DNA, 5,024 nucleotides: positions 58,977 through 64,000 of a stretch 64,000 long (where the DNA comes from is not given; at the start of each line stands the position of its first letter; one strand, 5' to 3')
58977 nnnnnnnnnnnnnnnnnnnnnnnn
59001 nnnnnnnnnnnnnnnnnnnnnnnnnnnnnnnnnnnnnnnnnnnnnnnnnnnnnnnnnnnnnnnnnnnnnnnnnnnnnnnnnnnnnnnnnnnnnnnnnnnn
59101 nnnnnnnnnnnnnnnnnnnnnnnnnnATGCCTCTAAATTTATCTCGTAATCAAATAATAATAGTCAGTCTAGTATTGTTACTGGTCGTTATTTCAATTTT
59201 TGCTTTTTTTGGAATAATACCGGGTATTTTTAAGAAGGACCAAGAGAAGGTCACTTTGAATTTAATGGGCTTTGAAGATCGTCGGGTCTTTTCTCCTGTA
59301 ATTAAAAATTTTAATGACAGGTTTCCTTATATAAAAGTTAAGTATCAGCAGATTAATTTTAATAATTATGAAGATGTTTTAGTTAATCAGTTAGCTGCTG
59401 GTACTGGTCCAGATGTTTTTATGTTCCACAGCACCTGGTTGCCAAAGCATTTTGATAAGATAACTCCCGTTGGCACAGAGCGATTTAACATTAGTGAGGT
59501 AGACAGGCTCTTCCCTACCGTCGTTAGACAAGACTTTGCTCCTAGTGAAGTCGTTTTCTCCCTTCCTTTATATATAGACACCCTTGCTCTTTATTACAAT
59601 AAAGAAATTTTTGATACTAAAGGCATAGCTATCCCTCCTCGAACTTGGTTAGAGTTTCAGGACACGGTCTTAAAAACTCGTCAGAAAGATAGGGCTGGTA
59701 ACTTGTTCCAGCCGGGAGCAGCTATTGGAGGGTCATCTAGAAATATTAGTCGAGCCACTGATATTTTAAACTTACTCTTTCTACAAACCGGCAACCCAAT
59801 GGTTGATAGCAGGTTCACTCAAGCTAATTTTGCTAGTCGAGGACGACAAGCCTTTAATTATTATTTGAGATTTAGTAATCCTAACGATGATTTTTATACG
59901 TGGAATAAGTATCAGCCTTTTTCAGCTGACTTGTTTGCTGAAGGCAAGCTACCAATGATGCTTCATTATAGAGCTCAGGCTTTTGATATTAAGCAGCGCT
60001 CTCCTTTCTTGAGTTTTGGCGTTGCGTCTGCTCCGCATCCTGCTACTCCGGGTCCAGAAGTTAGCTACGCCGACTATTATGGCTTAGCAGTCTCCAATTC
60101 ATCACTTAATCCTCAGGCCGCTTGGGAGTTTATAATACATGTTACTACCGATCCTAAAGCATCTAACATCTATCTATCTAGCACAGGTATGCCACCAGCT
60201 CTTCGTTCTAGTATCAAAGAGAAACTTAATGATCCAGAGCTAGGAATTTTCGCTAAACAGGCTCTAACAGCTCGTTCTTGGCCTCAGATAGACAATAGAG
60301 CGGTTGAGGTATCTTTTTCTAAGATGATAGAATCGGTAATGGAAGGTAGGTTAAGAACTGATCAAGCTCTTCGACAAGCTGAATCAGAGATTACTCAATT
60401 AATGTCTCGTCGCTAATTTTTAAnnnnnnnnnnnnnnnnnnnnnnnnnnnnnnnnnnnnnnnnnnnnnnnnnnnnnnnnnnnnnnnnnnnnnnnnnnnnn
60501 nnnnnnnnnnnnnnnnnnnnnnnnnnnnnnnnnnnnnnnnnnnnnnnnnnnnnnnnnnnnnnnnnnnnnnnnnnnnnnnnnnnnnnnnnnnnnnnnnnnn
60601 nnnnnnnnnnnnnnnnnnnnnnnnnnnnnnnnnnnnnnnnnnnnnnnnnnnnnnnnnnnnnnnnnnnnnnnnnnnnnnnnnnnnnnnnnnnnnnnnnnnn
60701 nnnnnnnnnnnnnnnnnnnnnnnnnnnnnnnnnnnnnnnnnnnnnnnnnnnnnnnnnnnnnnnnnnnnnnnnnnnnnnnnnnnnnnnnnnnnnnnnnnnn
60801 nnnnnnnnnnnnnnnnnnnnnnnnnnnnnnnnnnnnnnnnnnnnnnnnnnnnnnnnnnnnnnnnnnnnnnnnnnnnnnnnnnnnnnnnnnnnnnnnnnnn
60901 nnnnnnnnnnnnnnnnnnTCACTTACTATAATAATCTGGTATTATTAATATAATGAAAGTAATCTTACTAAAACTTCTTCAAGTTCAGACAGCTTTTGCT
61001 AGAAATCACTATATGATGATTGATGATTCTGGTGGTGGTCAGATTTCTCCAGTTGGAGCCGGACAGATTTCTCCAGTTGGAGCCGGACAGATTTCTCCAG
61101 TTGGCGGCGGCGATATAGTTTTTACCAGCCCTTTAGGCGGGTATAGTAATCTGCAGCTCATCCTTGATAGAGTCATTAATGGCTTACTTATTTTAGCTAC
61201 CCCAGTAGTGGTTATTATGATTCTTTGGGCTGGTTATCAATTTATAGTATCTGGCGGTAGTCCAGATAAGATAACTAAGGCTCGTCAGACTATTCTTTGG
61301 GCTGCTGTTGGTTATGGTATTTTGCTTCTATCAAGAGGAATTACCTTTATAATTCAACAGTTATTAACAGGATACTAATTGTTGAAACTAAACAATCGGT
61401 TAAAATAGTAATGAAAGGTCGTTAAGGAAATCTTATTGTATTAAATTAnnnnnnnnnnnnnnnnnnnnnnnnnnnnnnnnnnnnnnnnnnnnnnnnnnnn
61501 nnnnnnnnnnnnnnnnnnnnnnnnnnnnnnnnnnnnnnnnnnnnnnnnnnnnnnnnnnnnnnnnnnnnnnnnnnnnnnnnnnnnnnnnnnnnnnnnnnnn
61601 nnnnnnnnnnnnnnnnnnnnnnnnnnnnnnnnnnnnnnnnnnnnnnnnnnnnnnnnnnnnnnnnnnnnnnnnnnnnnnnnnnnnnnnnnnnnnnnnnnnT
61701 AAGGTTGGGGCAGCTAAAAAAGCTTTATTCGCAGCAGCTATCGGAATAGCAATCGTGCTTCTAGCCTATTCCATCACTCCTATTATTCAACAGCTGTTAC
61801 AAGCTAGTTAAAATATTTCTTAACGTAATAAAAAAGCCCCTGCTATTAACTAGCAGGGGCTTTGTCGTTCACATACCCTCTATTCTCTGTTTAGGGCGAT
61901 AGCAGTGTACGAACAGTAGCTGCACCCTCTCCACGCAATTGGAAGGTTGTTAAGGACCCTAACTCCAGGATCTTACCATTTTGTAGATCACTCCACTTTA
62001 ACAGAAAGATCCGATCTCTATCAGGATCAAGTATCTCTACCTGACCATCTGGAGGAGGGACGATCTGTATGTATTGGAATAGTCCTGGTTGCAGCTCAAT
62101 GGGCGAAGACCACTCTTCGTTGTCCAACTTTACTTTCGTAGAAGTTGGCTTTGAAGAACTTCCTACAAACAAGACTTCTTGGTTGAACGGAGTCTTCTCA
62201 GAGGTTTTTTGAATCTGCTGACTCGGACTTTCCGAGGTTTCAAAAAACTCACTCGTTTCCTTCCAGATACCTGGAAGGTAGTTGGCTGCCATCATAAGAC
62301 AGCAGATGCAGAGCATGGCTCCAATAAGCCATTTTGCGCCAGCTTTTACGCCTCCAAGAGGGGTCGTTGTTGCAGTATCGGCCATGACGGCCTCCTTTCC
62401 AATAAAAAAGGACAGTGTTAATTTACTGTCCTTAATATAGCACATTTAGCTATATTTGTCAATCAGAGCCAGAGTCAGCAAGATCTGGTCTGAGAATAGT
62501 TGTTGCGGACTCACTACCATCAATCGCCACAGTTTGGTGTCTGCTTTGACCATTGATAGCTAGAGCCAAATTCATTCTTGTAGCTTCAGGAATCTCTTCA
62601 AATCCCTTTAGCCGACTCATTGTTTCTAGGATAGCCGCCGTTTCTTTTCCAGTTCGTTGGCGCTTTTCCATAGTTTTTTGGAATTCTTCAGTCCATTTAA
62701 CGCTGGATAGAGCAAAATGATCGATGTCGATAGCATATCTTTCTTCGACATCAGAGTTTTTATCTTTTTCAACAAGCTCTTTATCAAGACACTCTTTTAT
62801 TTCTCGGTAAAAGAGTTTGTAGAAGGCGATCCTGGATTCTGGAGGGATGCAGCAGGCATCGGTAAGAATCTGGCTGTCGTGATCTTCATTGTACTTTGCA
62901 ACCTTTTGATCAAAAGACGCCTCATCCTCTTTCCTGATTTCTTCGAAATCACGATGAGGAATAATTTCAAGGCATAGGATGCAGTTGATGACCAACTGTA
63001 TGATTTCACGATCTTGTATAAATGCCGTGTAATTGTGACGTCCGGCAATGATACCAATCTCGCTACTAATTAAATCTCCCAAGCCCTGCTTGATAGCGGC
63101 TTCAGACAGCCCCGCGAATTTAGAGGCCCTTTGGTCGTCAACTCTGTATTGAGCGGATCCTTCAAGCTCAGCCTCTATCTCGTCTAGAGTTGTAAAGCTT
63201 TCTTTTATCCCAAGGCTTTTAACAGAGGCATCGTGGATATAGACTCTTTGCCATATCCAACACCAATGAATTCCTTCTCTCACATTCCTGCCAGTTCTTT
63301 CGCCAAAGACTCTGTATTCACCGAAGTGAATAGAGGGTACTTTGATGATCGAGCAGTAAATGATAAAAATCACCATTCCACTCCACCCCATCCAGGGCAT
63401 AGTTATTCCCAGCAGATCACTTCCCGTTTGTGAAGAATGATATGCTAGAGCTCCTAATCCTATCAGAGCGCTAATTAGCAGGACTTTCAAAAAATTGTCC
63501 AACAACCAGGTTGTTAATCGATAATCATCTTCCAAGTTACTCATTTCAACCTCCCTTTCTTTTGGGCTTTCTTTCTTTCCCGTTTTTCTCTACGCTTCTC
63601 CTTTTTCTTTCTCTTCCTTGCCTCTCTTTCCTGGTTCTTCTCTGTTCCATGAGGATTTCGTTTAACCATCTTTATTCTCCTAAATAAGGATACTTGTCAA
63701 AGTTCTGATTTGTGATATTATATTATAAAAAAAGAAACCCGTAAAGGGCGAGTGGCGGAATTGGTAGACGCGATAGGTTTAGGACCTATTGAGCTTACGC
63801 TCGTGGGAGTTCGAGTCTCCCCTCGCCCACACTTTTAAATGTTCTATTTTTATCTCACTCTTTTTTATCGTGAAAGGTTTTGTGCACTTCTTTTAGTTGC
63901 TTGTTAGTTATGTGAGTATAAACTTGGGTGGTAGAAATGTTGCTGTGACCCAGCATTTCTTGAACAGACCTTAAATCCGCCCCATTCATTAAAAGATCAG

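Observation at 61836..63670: Moderately G+C-elevated SPFH/band-7 plus NfeD-like membrane module preceded by a roughly 100-nt polypurine leader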

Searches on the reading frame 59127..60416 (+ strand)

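Call 4: search_protein_families(library=pfam, proteins=[window:59127-60416:+], max_evalue=1)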
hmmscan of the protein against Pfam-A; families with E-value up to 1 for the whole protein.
window:59127-60416:+ (429 aa): 2 families
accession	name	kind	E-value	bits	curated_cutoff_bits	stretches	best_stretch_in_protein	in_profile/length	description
PF01547.30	SBP_bac_1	-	6.8e-30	105.5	26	1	56-342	11-303/307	Bacterial extracellular solute-binding protein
PF13416.11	SBP_bac_8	-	1.4e-24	87.8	27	1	59-364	3-267/279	Bacterial extracellular solute-binding protein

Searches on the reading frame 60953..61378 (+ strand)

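Call 4: search_protein_families(library=pfam, proteins=[window:60953-61378:+], max_evalue=1)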
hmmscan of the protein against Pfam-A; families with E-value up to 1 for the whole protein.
window:60953-61378:+ (141 aa): 3 families
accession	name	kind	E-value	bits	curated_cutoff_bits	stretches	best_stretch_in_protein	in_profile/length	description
PF18895.5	T4SS_pilin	-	1.4e-09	38.3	26.6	1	66-131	4-68/71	Type IV secretion system pilin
PF04956.18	TrbC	-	0.00079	20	27.9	1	65-126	35-90/98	TrbC/VIRB2 pilin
PF13268.11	DUF4059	-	0.016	16.1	25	1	67-121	2-53/72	Protein of unknown function (DUF4059)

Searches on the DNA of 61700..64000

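Call 44: search_rna_families(source=window, start=61700, end=64000, threshold=evalue, max_evalue=1)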
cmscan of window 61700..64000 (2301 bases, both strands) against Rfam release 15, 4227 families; matches with E-value up to 1: 6.
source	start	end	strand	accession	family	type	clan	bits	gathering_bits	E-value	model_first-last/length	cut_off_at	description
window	63746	63829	+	RF00005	tRNA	Gene; tRNA;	CL00001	58.2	29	2e-11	1-71/71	no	tRNA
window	61827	61950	-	RF00515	PyrR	Cis-reg;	-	26.6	54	0.62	1-115/115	no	PyrR binding site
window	61778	61868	+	RF02449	ncr1015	Gene; sRNA;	-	26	60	0.71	1-121/121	no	Bacillus sRNA ncr1015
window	63667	63751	-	RF02980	freshwater-2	Cis-reg;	-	25.9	49.9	0.31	1-84/84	no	freshwater-2 RNA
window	61828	61904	-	RF00021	Spot_42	Gene; sRNA;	-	24.4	80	0.078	1-115/115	no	Spot 42 RNA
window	61809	61864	+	RF01822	RsaJ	Gene; sRNA;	-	17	100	0.44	228-287/287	no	RNA Staph. aureus A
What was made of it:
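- On Known cis-regulatory RNA (Rfam): Every other hit is far below its gathering score (call 44).
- There is no Rfam match (call 44).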

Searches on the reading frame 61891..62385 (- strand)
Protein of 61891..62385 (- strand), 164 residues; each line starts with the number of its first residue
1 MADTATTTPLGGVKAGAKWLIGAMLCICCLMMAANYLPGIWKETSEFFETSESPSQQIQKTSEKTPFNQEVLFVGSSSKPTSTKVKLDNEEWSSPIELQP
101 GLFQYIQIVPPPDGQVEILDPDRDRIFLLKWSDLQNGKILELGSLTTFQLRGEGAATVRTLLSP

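Call 4: search_protein_families(library=pfam, proteins=[window:61891-62385:-], max_evalue=1)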
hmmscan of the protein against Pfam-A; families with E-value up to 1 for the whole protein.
window:61891-62385:- (164 aa): 1 family
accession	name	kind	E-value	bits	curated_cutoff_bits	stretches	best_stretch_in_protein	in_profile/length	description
PF23157.1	DUF7055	-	0.2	11.9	27.6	1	61-101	9-49/66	Domain of unknown function (DUF7055)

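Call 9: find_homologous_proteins(query=window:61891-62385:-)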
Query window:61891-62385:- (164 aa): 1 proteins with E <= 0.001 among 25 candidates.
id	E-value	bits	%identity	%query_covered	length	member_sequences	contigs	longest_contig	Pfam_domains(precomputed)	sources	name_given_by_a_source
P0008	6.8e-97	340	96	100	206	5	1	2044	-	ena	-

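Call 23: find_homologous_proteins(query=A2, max_evalue=0.01)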
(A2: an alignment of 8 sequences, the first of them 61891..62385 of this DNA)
Query A2 (8 sequences) (164 aa, profile of the alignment): 9 proteins with E <= 0.01 among 8000 candidates.
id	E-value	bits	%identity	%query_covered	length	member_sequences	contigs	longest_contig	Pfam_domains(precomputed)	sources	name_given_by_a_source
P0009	5.9e-87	308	38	93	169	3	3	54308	-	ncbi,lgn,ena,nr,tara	ncbi:TPA: hypothetical protein DGT35_00435 [Patescibacteria group bacterium]|nr:hypothetical protein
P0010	7.3e-87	307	37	85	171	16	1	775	-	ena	-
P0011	9.2e-87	307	38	98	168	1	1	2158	-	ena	-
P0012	6.3e-85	301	36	98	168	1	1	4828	-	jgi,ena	-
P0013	2.5e-83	296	39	98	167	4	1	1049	-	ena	-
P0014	5.4e-82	292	40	94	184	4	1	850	-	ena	-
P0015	2.2e-79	283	38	98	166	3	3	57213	-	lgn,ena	-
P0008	5.6e-64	233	96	100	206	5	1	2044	-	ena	-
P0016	2.8e-49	185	51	56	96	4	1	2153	-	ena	-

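Call 28: search_protein_families(library=ncbifam, proteins=[window:61891-62385:-], max_evalue=1)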
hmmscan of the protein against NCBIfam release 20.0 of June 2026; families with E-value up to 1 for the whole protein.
window:61891-62385:- (164 aa): 0 families
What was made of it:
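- On NfeD (PF01957, NfeD C-terminal domain): No NCBIfam hit (call 28).
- Closest known: HflK/HflC-FtsH. Different: No HflK or HflC NCBIfam model matches (call 28).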

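Call 29: search_protein_families(library=pfam, alignment_id=A2, max_evalue=5)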
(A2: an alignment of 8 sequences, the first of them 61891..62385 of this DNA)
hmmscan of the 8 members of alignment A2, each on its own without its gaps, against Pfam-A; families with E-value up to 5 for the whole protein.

A. member 1, window:61891-62385:- (164 aa): 1 family
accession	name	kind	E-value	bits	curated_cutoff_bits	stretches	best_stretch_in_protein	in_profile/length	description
PF23157.1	DUF7055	-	0.2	11.9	27.6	1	61-101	9-49/66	Domain of unknown function (DUF7055)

B. families by the number of members that match (of 8 scanned): 2 families
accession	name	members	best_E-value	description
PF00813.25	FliP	1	0.13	FliP family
PF23157.1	DUF7055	1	0.2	Domain of unknown function (DUF7055)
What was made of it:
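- On NfeD (PF01957, NfeD C-terminal domain): No NfeD hit at E <= 1 for the window protein, and none at E <= 5 for 8 family members (calls 4, 29).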

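Call 32: predict_structure(alignment_id=A3)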
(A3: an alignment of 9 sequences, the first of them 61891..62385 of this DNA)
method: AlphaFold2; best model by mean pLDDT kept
length: 164 residues; sequences in the alignment: 9
mean_pLDDT: 70.5   pTM: 0.53
mean pLDDT of the five models: 70.5, 70.1, 69.4, 68.7, 62.1
residues with pLDDT >= 90: 51; 70-90: 45; 50-70: 18; < 50: 50
segments of 3 or more residues with pLDDT < 50: 4-19, 37-68
pLDDT, mean of each block of 10 residues (from residue 1): 42 43 65 53 39 35 46 86 94 90 86 94 90 86 82 94 75
secondary structure, 60 per line:
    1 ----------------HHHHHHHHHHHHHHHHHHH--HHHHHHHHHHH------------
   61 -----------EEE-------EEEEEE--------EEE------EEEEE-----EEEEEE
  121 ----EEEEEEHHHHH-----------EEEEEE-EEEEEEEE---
elements in order: H17-35 H38-48 E72-74 E82-87 E96-98 E105-109 E115-120 E125-130 H131-135 E147-152 E154-161
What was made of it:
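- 61891..62385 (-): 164-aa single-pass membrane protein. It has a short N-terminus, a TM helix (residues 17-35), a low-complexity S/T/Q/E linker and a C-terminal 8-stranded β-sandwich (about residues 72-161). The start is the ATG at 62385, preceded by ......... The AF2 β domain has pLDDT 82-94 per 10-residue block (call 32).
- On NfeD (PF01957, NfeD C-terminal domain): The model has 8 strands over residues 72-161, with pLDDT 82-94 per 10-residue block (call 32).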

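Call 34: search_protein_representatives(alignment_id=A3)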
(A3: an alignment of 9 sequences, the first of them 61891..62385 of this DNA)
Query: 9 sequences, 169 profile positions. Proteins with E-value up to 0.001 (for the whole library): 4; up to 1e-10: 4; up to 1e-30: 3. The best 4 are listed.
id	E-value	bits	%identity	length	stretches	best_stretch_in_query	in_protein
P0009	5.4e-89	312.5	-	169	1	1-169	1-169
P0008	1.8e-62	226.2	-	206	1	1-166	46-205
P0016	6.3e-51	188.6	-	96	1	74-168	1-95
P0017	3.2e-12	62.7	-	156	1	72-167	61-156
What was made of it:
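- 61891..62385 (-): The family has only 4 representatives among 1.84 billion proteins (call 34).
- On NfeD (PF01957, NfeD C-terminal domain): A profile search of 1.84 billion proteins returned only 4 family members (call 34).
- Its rarity is shown by calls 9, 23 and 34.
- Tried and rejected: Word-indexed and exhaustive searches did not get beyond the narrow family: 1, 9 and 4 hits (calls 9, 23, 34).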

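Call 37: find_encoding_contigs(protein=P0017, flank=5000, max_places=3)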
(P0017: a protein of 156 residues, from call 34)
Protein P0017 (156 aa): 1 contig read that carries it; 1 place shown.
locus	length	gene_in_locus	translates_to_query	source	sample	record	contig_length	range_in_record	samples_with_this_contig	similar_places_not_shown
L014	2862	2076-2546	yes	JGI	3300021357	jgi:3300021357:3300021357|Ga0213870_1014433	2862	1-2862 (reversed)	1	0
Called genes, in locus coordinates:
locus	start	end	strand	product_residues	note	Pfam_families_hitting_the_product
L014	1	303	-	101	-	?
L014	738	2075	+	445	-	PF01145:Band_7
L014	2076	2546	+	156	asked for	-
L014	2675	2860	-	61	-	?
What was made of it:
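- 61891..62385 (-): It is paired with an SPFH gene in the distant locus L014 (call 37).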

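Call 51: fold_search(model_id=the predicted structure, library=pdb)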
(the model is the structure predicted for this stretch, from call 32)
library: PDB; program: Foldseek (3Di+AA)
matches with E <= 10: 675; with E <= 0.001: 0
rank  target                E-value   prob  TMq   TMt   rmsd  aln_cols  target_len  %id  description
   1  2i45_A                8.4e-02  0.89  0.29  0.44   6.8       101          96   12  Crystal structure of protein NMB1881 from Neisseria meningitidis (released 2006-09-19)
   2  9l21_A                1.1e-01  0.77  0.24  0.07  11.9        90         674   10  cryo-EM structure of Vitamin K-dependent gamma-carboxylase complexed with factor IX (released 2025-10-22)
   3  9bum_A                1.2e-01  0.84  0.25  0.09   9.3        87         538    8  Structure of gamma-glutamyl carboxylase (GGCX) (released 2025-01-29)
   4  2i45_J                1.5e-01  0.80  0.29  0.45   6.7       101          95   11  Crystal structure of protein NMB1881 from Neisseria meningitidis (released 2006-09-19)
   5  9l20_A                1.6e-01  0.75  0.24  0.07   9.5        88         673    8  cryo-EM structure of Vitamin K-dependent gamma-carboxylase complexed with anisindione (released 2025-10-22)
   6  9bvq_A                1.8e-01  0.72  0.24  0.07   9.5        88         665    8  Vitamin K-dependent gamma-carboxylase with TMG2 propeptide and glutamate-rich region (released 2025-01-22)
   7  9mqb_A                1.8e-01  0.66  0.24  0.07  11.8        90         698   10  Vitamin K-dependent gamma-carboxylase with Osteocalcin (mutant) and vitamin K hydroquinone and calcium (released 2025-10-08)
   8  9l6s_A                1.9e-01  0.63  0.24  0.07  11.9        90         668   10  double-mutant (K217A & K218A) Vitamin K-dependent gamma-carboxylase in complex with coagulation factors X and vitamin  (released 2025-10-08)
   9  9l24_A                1.9e-01  0.63  0.24  0.07  11.9        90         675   10  cryo-EM structure of Vitamin K-dependent gamma-carboxylase complexed with Matrix Gla protein (released 2025-10-22)
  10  9bur_A                2.2e-01  0.72  0.25  0.07   9.2        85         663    8  Structure of GGCX-BGP complex (released 2025-01-29)
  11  9bvk_A                2.2e-01  0.69  0.24  0.07   9.4        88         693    8  Vitamin K-dependent gamma-carboxylase with factor IX propeptide and glutamate-rich region and with vitamin K hydroquin (released 2025-01-22)
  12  9l6q_A                2.3e-01  0.66  0.23  0.07   9.4        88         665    8  Vitamin K-dependent gamma-carboxylase in complex with Coagulation factor IX and vitamin K (released 2025-10-08)
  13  8qma_R                2.4e-01  0.84  0.30  0.44   4.8        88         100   12  Structure of the plastid-encoded RNA polymerase complex (PEP) from Sinapis alba (released 2024-03-06)
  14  9bux_A                2.4e-01  0.69  0.25  0.07   9.2        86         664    9  Structure of GGCX-BGP-menaquinone-4 epoxide complex (released 2025-01-29)
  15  9l6r_A                2.4e-01  0.60  0.24  0.07  11.9        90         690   10  double-mutant (K217A & K218A) Vitamin K-dependent gamma-carboxylase in complex with Coagulation factor IX and vitamin  (released 2025-10-08)
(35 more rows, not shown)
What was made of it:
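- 61891..62385 (-): Foldseek against the PDB gives nothing below E 0.08 (call 51).
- On NfeD (PF01957, NfeD C-terminal domain): Foldseek against the PDB gives a best E of 0.08, to a cupin-like protein (call 51).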

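Call 61: search_protein_families(library=padloc, proteins=[window:61891-62385:-], max_evalue=0.1)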
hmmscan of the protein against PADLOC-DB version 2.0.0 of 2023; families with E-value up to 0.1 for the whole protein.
window:61891-62385:- (164 aa): 0 families
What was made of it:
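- Tried and rejected: NCBIfam and PADLOC returned no hit for any of the three proteins (calls 28, 61).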

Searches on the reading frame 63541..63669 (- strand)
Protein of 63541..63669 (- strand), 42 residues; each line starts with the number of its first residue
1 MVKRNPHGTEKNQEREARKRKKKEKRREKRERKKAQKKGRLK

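Call 4: search_protein_families(library=pfam, proteins=[window:63541-63669:-], max_evalue=1)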
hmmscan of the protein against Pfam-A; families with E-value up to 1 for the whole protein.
window:63541-63669:- (42 aa): 0 families

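Call 28: search_protein_families(library=ncbifam, proteins=[window:63541-63669:-], max_evalue=1)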
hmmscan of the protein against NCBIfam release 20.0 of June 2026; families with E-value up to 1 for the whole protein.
window:63541-63669:- (42 aa): 0 families

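Call 45: list_cluster_members(proteins=[window:63544-63669:-, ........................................, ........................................, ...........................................])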
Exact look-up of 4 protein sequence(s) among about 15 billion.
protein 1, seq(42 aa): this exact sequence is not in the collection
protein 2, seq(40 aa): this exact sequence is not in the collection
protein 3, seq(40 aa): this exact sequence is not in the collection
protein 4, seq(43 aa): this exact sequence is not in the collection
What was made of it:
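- Tried and rejected: Four variants were looked up and none is in the protein collection (call 45).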

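Call 61: search_protein_families(library=padloc, proteins=[window:63541-63669:-], max_evalue=0.1)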
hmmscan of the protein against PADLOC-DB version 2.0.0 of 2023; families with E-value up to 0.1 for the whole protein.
window:63541-63669:- (42 aa): 0 families
